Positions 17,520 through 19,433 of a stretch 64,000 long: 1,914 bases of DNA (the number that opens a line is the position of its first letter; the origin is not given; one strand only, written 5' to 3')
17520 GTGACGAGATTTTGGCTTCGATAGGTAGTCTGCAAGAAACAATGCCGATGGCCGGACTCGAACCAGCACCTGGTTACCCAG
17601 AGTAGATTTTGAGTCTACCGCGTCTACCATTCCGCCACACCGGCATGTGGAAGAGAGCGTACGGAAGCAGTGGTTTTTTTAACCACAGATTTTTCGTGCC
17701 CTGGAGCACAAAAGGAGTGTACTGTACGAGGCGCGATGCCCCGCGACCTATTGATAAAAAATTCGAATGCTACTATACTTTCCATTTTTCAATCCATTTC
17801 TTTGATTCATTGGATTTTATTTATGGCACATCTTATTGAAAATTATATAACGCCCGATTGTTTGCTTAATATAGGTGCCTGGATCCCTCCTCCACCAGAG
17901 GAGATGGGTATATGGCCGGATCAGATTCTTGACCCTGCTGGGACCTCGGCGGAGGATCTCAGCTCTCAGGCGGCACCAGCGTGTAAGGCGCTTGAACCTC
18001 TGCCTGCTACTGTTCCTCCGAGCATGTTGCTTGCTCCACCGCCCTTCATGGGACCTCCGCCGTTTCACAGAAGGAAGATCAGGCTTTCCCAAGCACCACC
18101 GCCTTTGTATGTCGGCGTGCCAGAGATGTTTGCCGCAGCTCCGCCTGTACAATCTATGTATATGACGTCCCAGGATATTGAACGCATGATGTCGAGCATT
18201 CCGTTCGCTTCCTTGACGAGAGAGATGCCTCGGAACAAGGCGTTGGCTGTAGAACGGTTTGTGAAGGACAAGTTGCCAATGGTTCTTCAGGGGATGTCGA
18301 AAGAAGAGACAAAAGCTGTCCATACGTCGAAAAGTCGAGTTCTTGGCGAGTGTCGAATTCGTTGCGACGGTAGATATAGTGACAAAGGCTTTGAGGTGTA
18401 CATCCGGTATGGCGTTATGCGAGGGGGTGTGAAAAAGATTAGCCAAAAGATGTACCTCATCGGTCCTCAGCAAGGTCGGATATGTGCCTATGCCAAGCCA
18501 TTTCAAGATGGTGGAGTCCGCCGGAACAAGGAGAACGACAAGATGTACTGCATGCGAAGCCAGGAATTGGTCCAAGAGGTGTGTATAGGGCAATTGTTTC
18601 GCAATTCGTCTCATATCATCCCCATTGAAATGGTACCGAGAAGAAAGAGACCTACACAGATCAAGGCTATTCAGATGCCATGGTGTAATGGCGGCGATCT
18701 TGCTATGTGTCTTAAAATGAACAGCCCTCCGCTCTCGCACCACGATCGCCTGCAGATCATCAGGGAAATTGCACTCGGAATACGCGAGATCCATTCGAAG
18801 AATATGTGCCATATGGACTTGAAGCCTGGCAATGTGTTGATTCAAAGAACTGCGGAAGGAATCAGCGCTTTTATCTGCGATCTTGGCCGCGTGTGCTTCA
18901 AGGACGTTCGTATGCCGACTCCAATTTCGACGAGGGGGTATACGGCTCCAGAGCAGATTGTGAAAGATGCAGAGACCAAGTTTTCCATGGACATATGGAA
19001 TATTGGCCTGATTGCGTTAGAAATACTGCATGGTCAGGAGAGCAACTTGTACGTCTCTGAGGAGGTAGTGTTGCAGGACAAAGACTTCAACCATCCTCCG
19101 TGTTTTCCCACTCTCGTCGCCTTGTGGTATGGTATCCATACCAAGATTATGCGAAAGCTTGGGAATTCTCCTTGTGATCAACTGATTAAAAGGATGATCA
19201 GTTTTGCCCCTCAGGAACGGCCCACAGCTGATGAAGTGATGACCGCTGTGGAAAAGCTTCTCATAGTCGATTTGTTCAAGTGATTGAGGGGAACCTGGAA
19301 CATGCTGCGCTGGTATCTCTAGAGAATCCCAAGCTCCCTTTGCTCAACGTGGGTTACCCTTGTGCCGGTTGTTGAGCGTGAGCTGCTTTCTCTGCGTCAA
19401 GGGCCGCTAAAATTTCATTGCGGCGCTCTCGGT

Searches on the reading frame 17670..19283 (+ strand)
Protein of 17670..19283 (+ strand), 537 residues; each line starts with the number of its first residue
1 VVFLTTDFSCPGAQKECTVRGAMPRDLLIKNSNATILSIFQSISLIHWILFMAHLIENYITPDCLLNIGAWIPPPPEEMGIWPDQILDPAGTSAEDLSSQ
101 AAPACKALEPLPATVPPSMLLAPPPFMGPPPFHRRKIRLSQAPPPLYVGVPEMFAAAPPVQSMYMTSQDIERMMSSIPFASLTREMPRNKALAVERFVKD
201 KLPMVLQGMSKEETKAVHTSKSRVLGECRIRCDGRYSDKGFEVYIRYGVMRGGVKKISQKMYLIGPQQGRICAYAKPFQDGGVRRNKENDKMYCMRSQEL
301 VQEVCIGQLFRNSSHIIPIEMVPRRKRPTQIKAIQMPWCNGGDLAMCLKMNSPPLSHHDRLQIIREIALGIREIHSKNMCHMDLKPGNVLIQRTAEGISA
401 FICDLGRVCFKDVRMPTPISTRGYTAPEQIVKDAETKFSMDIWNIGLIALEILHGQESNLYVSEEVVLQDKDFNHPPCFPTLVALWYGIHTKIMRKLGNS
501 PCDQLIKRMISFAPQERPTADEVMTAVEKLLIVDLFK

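Call 8: search_protein_families(library=ncbifam, proteins=[window:17670-19283:+])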
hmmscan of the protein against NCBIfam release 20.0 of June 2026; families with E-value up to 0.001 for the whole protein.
window:17670-19283:+ (537 aa): 8 families
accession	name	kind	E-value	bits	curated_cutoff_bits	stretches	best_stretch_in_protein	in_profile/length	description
NF047741.1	antiphage_MADS6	equivalog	2.9e-13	49.2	460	1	336-531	277-461/612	methylation-associated defense system protein kinase MAD6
NF043056.1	T4SS_LegK1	equivalog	8.1e-11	41.2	550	1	354-529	184-356/516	Dot/Icm T4SS effector kinase LegK1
NF033483.0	PknB_PASTA_kin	equivalog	1.1e-09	37.8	450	1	331-456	81-205/563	Stk1 family PASTA domain-containing Ser/Thr kinase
NF038150.1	lanthi_synth_IV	equivalog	1.1e-09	37.2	650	1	355-527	295-453/851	class IV lanthionine synthetase LanL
TIGR03903.1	TOMM_kin_cyc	equivalog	8.7e-06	23.8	705.75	1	355-457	76-187/1267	TOMM system kinase/cyclase fusion protein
NF052427.1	StpK7MSMEG_1200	equivalog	1.6e-05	23.6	900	1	334-456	84-206/601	serine/threonine protein kinase StpK7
NF038151.1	lanthi_synth_III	equivalog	3e-05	22.6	575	1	361-453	339-423/833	class III lanthionine synthetase LanKC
NF009651.0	PRK13184.1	equivalog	0.00036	18.6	839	1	361-412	116-164/932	serine/threonine-protein kinase PknD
